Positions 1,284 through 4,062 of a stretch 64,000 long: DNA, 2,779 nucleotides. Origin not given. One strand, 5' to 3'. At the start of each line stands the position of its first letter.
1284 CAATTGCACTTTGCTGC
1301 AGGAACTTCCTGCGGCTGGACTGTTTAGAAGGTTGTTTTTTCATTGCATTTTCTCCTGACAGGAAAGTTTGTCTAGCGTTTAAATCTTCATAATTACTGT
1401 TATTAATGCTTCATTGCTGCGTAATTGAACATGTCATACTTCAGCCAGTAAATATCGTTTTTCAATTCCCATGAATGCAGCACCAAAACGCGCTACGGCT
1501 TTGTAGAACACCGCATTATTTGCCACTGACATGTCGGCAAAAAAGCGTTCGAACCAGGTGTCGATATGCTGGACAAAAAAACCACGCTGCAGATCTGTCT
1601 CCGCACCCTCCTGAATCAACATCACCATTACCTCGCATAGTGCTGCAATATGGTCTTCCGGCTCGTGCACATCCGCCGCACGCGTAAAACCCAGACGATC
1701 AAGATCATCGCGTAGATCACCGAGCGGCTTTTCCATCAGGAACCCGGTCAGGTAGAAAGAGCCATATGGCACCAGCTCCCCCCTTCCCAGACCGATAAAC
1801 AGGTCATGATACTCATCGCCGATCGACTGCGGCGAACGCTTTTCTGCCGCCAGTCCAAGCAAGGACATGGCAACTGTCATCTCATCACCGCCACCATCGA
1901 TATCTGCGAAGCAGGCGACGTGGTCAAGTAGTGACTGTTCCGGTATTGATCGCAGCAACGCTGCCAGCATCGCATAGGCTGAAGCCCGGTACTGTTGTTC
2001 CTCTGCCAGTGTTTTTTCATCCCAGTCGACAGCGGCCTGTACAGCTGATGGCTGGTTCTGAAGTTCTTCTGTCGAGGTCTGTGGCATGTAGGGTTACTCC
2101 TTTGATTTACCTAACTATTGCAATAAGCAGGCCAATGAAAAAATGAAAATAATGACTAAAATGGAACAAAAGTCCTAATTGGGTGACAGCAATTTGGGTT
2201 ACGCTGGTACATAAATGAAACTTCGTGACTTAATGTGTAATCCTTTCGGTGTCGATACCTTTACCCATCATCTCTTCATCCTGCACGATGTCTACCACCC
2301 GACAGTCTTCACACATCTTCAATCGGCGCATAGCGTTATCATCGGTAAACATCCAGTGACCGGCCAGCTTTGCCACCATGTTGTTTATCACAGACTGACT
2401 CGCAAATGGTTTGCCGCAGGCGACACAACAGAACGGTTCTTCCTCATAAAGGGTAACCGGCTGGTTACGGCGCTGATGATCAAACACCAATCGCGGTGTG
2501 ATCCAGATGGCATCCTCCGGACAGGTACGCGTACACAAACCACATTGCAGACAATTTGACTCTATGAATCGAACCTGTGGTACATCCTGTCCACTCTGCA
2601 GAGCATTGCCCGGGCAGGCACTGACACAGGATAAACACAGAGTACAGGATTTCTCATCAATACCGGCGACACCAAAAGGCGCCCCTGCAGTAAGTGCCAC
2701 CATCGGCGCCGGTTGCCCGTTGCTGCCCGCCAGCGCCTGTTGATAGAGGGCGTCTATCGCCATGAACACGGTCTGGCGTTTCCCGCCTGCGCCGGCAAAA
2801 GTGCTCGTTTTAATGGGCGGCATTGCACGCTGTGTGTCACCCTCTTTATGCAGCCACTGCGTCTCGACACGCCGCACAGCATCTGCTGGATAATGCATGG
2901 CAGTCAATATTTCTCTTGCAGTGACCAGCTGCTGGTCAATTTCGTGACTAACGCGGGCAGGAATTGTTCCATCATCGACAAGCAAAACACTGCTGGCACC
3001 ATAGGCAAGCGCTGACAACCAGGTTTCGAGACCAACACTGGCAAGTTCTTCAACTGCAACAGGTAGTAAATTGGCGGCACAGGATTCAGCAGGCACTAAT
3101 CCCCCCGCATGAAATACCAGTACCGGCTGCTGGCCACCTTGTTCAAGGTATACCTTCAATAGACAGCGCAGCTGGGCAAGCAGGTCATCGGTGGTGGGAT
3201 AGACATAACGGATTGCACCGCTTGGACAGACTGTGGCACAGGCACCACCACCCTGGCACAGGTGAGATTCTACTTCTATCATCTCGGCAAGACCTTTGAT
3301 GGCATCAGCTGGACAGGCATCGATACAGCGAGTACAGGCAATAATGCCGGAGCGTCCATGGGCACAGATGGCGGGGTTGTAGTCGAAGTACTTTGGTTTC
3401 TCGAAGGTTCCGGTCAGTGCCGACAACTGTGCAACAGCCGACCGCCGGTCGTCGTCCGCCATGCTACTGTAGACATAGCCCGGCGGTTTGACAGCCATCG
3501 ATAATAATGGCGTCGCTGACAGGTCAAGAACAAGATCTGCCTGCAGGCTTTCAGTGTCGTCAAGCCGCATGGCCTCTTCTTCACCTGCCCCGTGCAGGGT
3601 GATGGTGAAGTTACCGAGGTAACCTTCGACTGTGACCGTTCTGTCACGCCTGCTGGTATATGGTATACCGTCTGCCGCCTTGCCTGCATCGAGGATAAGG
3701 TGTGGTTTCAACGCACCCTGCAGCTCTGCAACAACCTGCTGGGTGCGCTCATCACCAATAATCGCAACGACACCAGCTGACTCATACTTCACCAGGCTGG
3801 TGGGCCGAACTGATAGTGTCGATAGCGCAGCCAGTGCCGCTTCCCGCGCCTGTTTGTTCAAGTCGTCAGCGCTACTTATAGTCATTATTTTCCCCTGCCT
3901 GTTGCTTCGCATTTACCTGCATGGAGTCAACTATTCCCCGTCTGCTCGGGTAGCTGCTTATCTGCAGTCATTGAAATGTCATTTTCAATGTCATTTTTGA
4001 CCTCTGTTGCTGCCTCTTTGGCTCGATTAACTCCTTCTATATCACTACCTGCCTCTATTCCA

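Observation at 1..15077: Mo/W-cofactor island: Cys-type Tat-exported FDH-like enzyme with DUF3305/DUF3306/polyferredoxin/TorD module, moaA-fdhD, TunR-like regulator, sigma-54 activator and tupABC-mobAB-moeA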

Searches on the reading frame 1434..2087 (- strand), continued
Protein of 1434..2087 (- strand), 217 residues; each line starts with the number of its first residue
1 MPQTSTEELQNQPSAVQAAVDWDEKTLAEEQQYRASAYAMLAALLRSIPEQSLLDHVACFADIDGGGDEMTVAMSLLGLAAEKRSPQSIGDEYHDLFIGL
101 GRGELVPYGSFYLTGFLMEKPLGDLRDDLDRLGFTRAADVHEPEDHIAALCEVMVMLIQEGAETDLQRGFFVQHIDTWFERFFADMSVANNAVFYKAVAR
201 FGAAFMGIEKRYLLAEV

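Call 44: search_protein_families(library=ncbifam, proteins=[L001:13904-14527:+, L001:14640-15692:+, L001:15696-16334:+, L001:16366-17637:+, L001:10970-13885:+], max_evalue=0.00001)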
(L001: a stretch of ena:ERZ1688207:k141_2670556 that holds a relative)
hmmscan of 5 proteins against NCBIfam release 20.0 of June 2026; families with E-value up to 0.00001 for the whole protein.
L001:13904-14527:+ (207 aa): 23 families
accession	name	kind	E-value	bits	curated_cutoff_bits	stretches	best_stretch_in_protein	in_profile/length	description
NF038355.1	FDH3_beta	equivalog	2.1e-102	340.7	240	1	2-180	1-179/180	formate dehydrogenase FDH3 subunit beta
TIGR02951.1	DMSO_dmsB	equivalog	8.5e-29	100.7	214.1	1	5-167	3-155/161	DMSO/selenate family reductase complex B subunit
NF045797.1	DsrO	equivalog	3e-25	89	200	1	8-176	48-213/235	sulfate reduction electron transfer complex DsrMKJOP subunit DsrO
TIGR03149.1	cyt_nit_nrfC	equivalog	6.9e-25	87.7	377.6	1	8-186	43-209/225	cytochrome c nitrite reductase Fe-S protein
NF011569.0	PRK14993.1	equivalog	1.4e-24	86.9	416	1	7-123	47-163/244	tetrathionate reductase subunit TtrB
NF008134.0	PRK10882.1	equivalog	2.3e-23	82.8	263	1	53-179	111-222/329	hydrogenase 2 operon protein HybA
NF041715.1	arsenate_red_ArrB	equivalog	6.8e-21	74.9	450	1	8-107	7-109/233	arsenate respiratory reductase iron-sulfur subunit ArrB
NF045715.1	sulf_resp_HmcB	equivalog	4.5e-20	72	420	1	54-179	106-212/307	sulfate respiration complex iron-sulfur protein HmcB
NF009408.0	PRK12769.1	equivalog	3.1e-15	55.3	1003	1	8-125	7-127/659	formate-dependent uric acid utilization protein AegA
NF041782.1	mnquin_red_QrcC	equivalog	1.6e-13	50.9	400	1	8-166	5-194/239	menaquinone reductase iron-sulfur cluster-binding subunit QrcC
TIGR01582.1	FDH-beta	equivalog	3.4e-13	49.3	334.7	1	54-170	92-187/283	formate dehydrogenase subunit beta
NF009451.0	PRK12809.1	equivalog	1.9e-12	46.3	1154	1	8-107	7-107/639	formate-dependent uric acid utilization protein YgfT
TIGR03478.1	DMSO_red_II_bet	subfamily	1.7e-11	43.6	480.7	1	53-181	129-235/321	DMSO reductase family type II enzyme, iron-sulfur subunit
NF007658.0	PRK10330.1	equivalog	4.9e-11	42.4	260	1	8-175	7-167/181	electron transport protein HydN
NF045766.1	PhenlGlyoxDHPadI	equivalog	1.4e-10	40.5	700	1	8-126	9-122/443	NADH-dependent phenylglyoxylate dehydrogenase subunit beta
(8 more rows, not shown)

L001:14640-15692:+ (350 aa): 4 families
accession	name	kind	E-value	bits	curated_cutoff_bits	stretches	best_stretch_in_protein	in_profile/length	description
TIGR01583.1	formate-DH-gamm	equivalog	7.4e-52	176.3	115.85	1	129-329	1-202/204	formate dehydrogenase subunit gamma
NF007924.0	PRK10639.1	equivalog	4e-30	105.2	341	1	128-333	5-207/211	formate dehydrogenase cytochrome b556 subunit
NF007558.0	PRK10179.1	equivalog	8e-29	100.8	339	1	128-335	5-211/217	formate dehydrogenase-N subunit gamma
TIGR02125.1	CytB-hydogenase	equivalog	3.8e-06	26.5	121.5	0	234-299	3-74/212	Ni/Fe-hydrogenase, b-type cytochrome subunit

L001:15696-16334:+ (212 aa): 2 families
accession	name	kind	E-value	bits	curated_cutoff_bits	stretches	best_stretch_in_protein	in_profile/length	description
NF045723.1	memb_anch_TmcC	equivalog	5.4e-25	88.2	240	1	4-207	5-211/218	TmcC family electron transfer complex membrane anchor subunit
NF045716.1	sulf_resp_HmcE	equivalog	3.6e-19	69.3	275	1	5-206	4-212/226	sulfate respiration complex protein HmcE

L001:16366-17637:+ (423 aa): 10 families
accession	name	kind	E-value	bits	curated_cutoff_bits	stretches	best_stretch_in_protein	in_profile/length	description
NF045796.1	DsrK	equivalog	1.2e-68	231.9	400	1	23-418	48-436/453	sulfate reduction electron transfer complex DsrMKJOP subunit DsrK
NF045724.1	ferredox_TmcB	equivalog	4.9e-55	186.8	735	1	12-416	28-427/430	electron transfer complex ferredoxin TmcB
NF045711.1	sulf_resp_HmcF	equivalog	5.3e-52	177.1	750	1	11-399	46-432/457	sulfate respiration complex iron-sulfur protein HmcF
NF004898.0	PRK06259.1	equivalog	6.1e-24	84.5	385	1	96-415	187-486/488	fumarate reductase (CoM/CoB) subunit TfrB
NF045670.1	quin_L_LdhH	equivalog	1.2e-22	80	800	1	191-413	481-705/706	L-lactate dehydrogenase (quinone) large subunit LdhH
NF045663.1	diclust_near_Sec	equivalog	4.8e-18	64.6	530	1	278-404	512-631/759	pyridine nucleotide-disulfide oxidoreductase/dicluster-binding protein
NF008369.0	PRK11168.1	equivalog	4.1e-15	55.6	278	1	231-407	224-395/401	anaerobic glycerol-3-phosphate dehydrogenase subunit C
NF008434.0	PRK11274.1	equivalog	2e-12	46.8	333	0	280-407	281-403/409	glycolate oxidase subunit GlcF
TIGR00273.1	TIGR00273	equivalog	8.8e-10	38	444.8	1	26-128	294-376/432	LutB/LldF family L-lactate oxidation iron-sulfur protein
TIGR03379.1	glycerol3P_GlpC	equivalog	4e-08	32.4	279.9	0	281-408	271-393/397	anaerobic glycerol-3-phosphate dehydrogenase subunit GlpC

L001:10970-13885:+ (971 aa): 26 families (the best 25 are shown)
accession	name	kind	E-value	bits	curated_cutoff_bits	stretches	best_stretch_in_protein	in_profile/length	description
TIGR01591.1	Fdh-alpha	equivalog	5.2e-144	480.9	666.25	3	74-433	1-361/672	formate dehydrogenase subunit alpha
TIGR01553.1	formate-DH-alph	equivalog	6.4e-104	348.6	814.2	3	27-309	2-302/1009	formate dehydrogenase-N subunit alpha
NF041513.1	formate_DH_Act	exception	3.7e-93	313.1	1400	4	56-308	28-292/1067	formate dehydrogenase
NF047855.1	AssmNtatRedNasC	equivalog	1.5e-90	304.5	1100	2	67-436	16-389/708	assimilatory nitrate reductase catalytic subunit NasC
NF012032.0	PRK15488.1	equivalog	7.8e-67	225.9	694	2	27-389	3-360/759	thiosulfate reductase PhsA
TIGR01701.1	Fdhalpha-like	subfamily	9.2e-54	182.8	582.15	1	126-409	99-404/744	FdhF/YdeP family oxidoreductase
NF010055.0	PRK13532.1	equivalog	3.2e-53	181.2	904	3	27-311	3-291/830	nitrate reductase catalytic subunit NapA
TIGR02166.1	dmsA_ynfE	subfamily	1.1e-52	179.1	777.7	1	27-316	1-304/794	DMSO/selenate family reductase complex A subunit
NF041323.1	Nitr_red_NasA_Halo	equivalog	2.7e-50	171.6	1000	1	78-438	2-358/673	assimilatory nitrate reductase NasA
TIGR01706.1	NAPA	equivalog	2.6e-48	165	930.55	3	27-310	2-290/830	periplasmic nitrate reductase subunit alpha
TIGR03479.1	DMSO_red_II_alp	subfamily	7.4e-42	143.4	984.75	2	68-308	55-304/913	molybdopterin-dependent oxidoreductase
NF041885.1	selenate_YnfE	exception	8.4e-38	129.7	1675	1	27-391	3-405/805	selenate/tellurate reductase subunit YnfE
NF011566.1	PRK14990.1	exception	2.1e-36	125.3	1600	1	26-393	13-420/814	dimethylsulfoxide reductase subunit A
NF041884.1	selenate_YnfF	exception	5.5e-34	117.1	1650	1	27-397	1-404/798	selenate/tellurate reductase subunit YnfF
NF007406.0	PRK09939.1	equivalog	4.8e-33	114.3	1473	1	127-408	113-416/759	acid resistance putative oxidoreductase YdeP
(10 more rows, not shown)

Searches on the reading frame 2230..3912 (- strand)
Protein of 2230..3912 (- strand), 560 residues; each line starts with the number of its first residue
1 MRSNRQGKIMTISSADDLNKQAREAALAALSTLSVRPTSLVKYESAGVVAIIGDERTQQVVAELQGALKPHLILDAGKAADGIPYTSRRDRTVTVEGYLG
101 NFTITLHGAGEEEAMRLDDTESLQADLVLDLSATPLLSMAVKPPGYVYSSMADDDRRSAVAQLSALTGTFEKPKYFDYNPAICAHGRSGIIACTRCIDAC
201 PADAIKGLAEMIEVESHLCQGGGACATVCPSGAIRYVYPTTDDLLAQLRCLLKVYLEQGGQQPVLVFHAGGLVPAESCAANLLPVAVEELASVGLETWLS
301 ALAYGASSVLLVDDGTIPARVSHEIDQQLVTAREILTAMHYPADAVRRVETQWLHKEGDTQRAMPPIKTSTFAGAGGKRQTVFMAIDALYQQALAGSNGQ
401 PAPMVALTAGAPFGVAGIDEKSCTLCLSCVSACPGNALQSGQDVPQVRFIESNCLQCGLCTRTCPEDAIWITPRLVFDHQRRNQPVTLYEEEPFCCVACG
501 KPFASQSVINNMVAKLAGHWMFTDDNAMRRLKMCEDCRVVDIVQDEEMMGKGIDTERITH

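Call 8: search_protein_families(library=pfam, proteins=[window:2230-3912:-])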
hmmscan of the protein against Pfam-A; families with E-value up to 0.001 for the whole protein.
window:2230-3912:- (560 aa): 9 families
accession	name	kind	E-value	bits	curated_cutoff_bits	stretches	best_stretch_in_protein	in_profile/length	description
PF00037.32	Fer4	-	1.3e-17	63.2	21.1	3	418-438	3-23/24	4Fe-4S binding domain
PF14697.11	Fer4_21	-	3.3e-14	53.2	35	2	191-235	9-58/59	4Fe-4S dicluster domain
PF12837.12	Fer4_6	-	3e-11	43.1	25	1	447-469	2-24/24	4Fe-4S binding domain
PF12838.12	Fer4_7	-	2.1e-10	41.3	27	2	422-468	1-52/52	4Fe-4S dicluster domain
PF13237.11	Fer4_10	-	8.1e-10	38.9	25.5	1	418-465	4-53/53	4Fe-4S dicluster domain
PF13484.11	Fer4_16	-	1.1e-09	39.4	30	0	192-208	4-20/66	4Fe-4S double cluster binding domain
PF25160.1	LdpA_Fe-S-bd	-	1.1e-09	38.4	27.6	1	193-235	5-44/49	LdpA Fe-S cluster-binding domain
PF13187.11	Fer4_9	-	1.4e-09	38.2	27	2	423-469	2-52/52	4Fe-4S dicluster domain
PF12797.12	Fer4_2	-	7.5e-05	22.9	24.5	0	418-434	5-21/22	4Fe-4S binding domain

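Call 9: search_protein_families(library=ncbifam, proteins=[window:2230-3912:-])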
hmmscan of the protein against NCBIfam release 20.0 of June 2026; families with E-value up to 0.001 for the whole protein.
window:2230-3912:- (560 aa): 65 families (the best 25 are shown)
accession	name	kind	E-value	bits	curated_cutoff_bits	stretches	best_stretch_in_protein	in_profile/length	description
TIGR01944.1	rnfB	subfamily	2.9e-16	59.6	68.7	2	415-474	107-165/190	RnfABCDGE type electron transport complex subunit B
TIGR02700.1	flavo_MJ0208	hypoth_equivalog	1.4e-15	57.2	251.35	2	418-469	145-194/234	dihydromethanopterin reductase (acceptor)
NF009053.0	PRK12387.1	subfamily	7.5e-15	55.1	204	1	419-546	36-167/180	formate hydrogenlyase complex iron-sulfur subunit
NF003475.0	PRK05113.1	equivalog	6.5e-14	52.2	203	2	413-473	105-164/190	electron transport complex subunit RsxB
NF041891.1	hdrA_Methbact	equivalog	1.3e-13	50.1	1300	2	177-281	561-664/762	ferredoxin:CoB-CoM heterodisulfide reductase subunit HdrA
NF006446.0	PRK08764.1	equivalog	5.4e-13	49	220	2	167-235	65-134/139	Rnf electron transport complex subunit RnfB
NF005415.0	PRK06991.1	equivalog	6.5e-13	49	281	2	411-473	75-136/284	electron transport complex subunit RsxB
NF040770.1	hetero_SS_HdrA2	exception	7.4e-13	47.5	1100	2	189-254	578-643/777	CoB-CoM heterodisulfide reductase HdrA2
TIGR00402.1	napF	equivalog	2.2e-12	47.2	102.2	2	422-510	36-124/149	ferredoxin-type protein NapF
NF045790.1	OxalOxreddelta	equivalog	2.7e-12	46.5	230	2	418-478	257-315/316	oxalate oxidoreductase subunit delta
NF045874.1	Vhu_polyferre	exception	3e-12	46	600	2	418-539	193-299/381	F420-non-reducing hydrogenase associated-polyferredoxin VhuB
NF042909.1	FMH_DH_FwdF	exception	3.4e-12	46.1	375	2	414-472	250-314/336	tungsten-dependent formylmethanofuran dehydrogenase subunit FwdF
NF058577.1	FdxA_fam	equivalog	1.2e-11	44.6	65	2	191-233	10-52/52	4Fe-4S ferredoxin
TIGR02179.1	PorD_KorD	subfamily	2.1e-11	43.8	60.05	2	418-472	22-75/78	2-oxoacid:acceptor oxidoreductase, delta subunit, pyruvate/2-ketoisovalerate family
NF006221.0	PRK08348.1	subfamily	6.1e-11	42.2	124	1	419-475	42-98/136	NADH-plastoquinone oxidoreductase subunit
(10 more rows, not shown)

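Call 51: search_solved_structures(query=window:2230-3912:-, max_evalue=0.001)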
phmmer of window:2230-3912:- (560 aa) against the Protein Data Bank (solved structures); distinct sequences matched with E-value up to 0.001: 25.
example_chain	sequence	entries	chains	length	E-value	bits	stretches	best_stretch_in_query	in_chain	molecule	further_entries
9sw6_H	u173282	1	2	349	7.1e-14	54.3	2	402-471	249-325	Tungsten formylmethanofuran dehydrogenase, subunit F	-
5t5i_F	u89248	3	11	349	9.7e-14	53.8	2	402-472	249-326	Tungsten formylmethanofuran dehydrogenase subunit fwdF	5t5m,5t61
9sw6_G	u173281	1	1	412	1.4e-12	50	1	422-474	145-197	Polyferredoxin protein MvhB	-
9sfi_T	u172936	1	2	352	6e-12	47.9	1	414-472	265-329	4Fe-4S ferredoxin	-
9sfi_O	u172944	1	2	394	7.2e-09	37.7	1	421-499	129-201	Ferredoxin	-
7z0s_F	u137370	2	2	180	6e-08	34.7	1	419-538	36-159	Formate hydrogenlyase subunit 6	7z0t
9eri_B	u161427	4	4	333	2.6e-06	29.3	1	416-479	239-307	Na(+)-translocating ferredoxin:NAD(+) oxidoreductase complex subunit B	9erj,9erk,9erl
7p62_I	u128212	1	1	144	1.5e-05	26.8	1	420-500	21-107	NADH-quinone oxidoreductase subunit I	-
7p69_I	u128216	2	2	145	1.6e-05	26.7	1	420-500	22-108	NADH-quinone oxidoreductase subunit I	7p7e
7p61_I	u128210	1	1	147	1.6e-05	26.7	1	420-500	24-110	NADH-quinone oxidoreductase subunit I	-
7p7k_I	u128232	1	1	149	1.7e-05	26.6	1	420-500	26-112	NADH-quinone oxidoreductase subunit I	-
5c4i_B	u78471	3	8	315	2.2e-05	26.2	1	412-477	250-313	Oxalate oxidoreductase subunit delta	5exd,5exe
7awt_I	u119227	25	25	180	2.4e-05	26.1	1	420-500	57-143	NADH-quinone oxidoreductase subunit I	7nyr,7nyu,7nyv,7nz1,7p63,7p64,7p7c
8ahx_B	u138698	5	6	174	2.8e-05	25.9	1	403-483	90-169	Ion-translocating oxidoreductase complex subunit B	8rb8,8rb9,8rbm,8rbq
8rvu_a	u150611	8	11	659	3.5e-05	25.6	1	176-252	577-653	H(2):CoB-CoM heterodisulfide,ferredoxin reductase subunit A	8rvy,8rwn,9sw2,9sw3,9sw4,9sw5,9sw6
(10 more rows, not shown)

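Call 73: find_homologous_proteins(query=window:2230-3912:-, max_evalue=1e-10)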
Query window:2230-3912:- (560 aa): 4645 proteins with E <= 1e-10 among 8000 candidates; the best 120 are listed.
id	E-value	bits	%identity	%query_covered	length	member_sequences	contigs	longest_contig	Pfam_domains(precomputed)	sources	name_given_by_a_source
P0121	0.0e+0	1243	99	98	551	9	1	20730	PF14697.12,PF12837.13,PF00037.33,PF13484.12,PF12838.13,PF25160.2,PF13237.12,PF13187.12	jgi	jgi:ferredoxin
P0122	0.0e+0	1044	84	98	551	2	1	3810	PF14697.12,PF12837.13,PF00037.33,PF13484.12,PF12838.13,PF25160.2,PF13237.12,PF13187.12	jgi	jgi:ferredoxin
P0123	8.4e-279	944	75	98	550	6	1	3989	PF14697.12,PF12837.13,PF00037.33,PF13484.12,PF12838.13,PF25160.2,PF13237.12,PF13187.12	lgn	-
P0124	3.9e-251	852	69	98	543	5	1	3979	PF14697.12,PF12837.13,PF00037.33,PF13484.12,PF12838.13,PF25160.2,PF13237.12,PF13187.12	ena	-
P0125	1.8e-250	850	68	98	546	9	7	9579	PF14697.12,PF12837.13,PF00037.33,PF13484.12,PF12838.13,PF25160.2,PF13237.12,PF13187.12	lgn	-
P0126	3.7e-248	842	67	98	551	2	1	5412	PF14697.12,PF12797.13,PF12837.13,PF00037.33,PF13484.12,PF12838.13,PF25160.2,PF13237.12,PF13187.12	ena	-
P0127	4.1e-247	839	68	98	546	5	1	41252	PF14697.12,PF12797.13,PF12837.13,PF00037.33,PF13484.12,PF12838.13,PF25160.2,PF13237.12,PF13187.12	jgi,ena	-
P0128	1.6e-244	830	67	98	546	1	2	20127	PF14697.12,PF12797.13,PF12837.13,PF00037.33,PF13484.12,PF12838.13,PF25160.2,PF13237.12,PF13187.12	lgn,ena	-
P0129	2.4e-244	830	67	98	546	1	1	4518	PF14697.12,PF12797.13,PF12837.13,PF00037.33,PF13484.12,PF12838.13,PF25160.2,PF13237.12,PF13187.12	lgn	-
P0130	6.3e-244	828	66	98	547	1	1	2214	PF14697.12,PF12797.13,PF12837.13,PF00037.33,PF13484.12,PF12838.13,PF25160.2,PF13237.12,PF13187.12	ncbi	ncbi:MAG: 4Fe-4S binding protein [Desulfocapsaceae bacterium]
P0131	1.8e-243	827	65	98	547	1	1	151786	PF14697.12,PF12797.13,PF12837.13,PF00037.33,PF13484.12,PF12838.13,PF25160.2,PF13237.12,PF13187.12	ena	-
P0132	2.2e-243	827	65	98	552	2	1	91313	PF14697.12,PF12797.13,PF12837.13,PF00037.33,PF13484.12,PF12838.13,PF25160.2,PF13237.12,PF13187.12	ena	-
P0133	3.3e-243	826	65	98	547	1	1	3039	PF14697.12,PF12797.13,PF12837.13,PF00037.33,PF13484.12,PF12838.13,PF25160.2,PF13237.12,PF13187.12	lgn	-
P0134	1.0e-241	821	67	98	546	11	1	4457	PF14697.12,PF12797.13,PF12837.13,PF00037.33,PF13484.12,PF12838.13,PF25160.2,PF13237.12,PF13187.12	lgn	-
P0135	1.0e-239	815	64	98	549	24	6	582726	PF14697.12,PF12797.13,PF12837.13,PF00037.33,PF13484.12,PF12838.13,PF25160.2,PF13237.12,PF13187.12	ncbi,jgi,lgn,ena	ncbi:MAG: 4Fe-4S binding protein [Arenicellales bacterium]|jgi:ferredoxin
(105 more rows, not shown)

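Call 81: predict_structure(alignment_id=A2)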
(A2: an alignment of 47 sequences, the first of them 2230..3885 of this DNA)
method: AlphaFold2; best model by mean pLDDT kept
length: 551 residues; sequences in the alignment: 47
mean_pLDDT: 86.1   pTM: 0.84
mean pLDDT of the five models: 86.1, 86.1, 84.9, 83.9, 76.8
residues with pLDDT >= 90: 253; 70-90: 242; 50-70: 47; < 50: 9
segments of 3 or more residues with pLDDT < 50: 1-3, 546-551
pLDDT, mean of each block of 10 residues (from residue 1): 72 94 86 93 90 85 85 85 91 89 59 94 90 91 89 93 86 73 79 79 80 83 85 92 96 92 65 89 93 96 90 93 97 94 71 81 83 95 88 94 92 88 88 88 91 90 95 94 91 86 85 82 88 73 51 40
secondary structure, 60 per line:
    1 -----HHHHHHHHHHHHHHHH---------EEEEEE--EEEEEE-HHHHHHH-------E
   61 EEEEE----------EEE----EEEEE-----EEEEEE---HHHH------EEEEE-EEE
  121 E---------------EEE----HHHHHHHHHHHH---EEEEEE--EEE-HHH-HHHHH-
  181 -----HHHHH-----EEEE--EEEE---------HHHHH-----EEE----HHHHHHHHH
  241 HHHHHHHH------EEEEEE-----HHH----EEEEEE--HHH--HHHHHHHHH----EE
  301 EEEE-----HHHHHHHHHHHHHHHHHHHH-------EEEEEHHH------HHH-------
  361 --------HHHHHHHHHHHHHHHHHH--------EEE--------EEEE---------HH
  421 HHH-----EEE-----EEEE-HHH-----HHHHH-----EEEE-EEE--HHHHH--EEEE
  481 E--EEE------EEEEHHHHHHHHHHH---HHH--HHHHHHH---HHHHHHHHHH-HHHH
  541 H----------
elements in order: H6-21 E31-36 E39-44 H46-52 E60-65 E76-78 E83-87 E93-98 H102-105 E112-116 E118-121 E137-139 H144-155 E159-164 E167-169 H175-179 H186-190 E196-199 E202-205 H215-219 E225-227 H232-248 E255-260 E273-278 H286-294 E299-304 H310-329 E337-341 H369-386 E395-397 E406-409 H419-423 E429-431 E437-440 H450-454 E460-463 E465-467 H470-474 E477-481 E484-486 E493-496 H497-507 H516-522 H526-535 H537-541
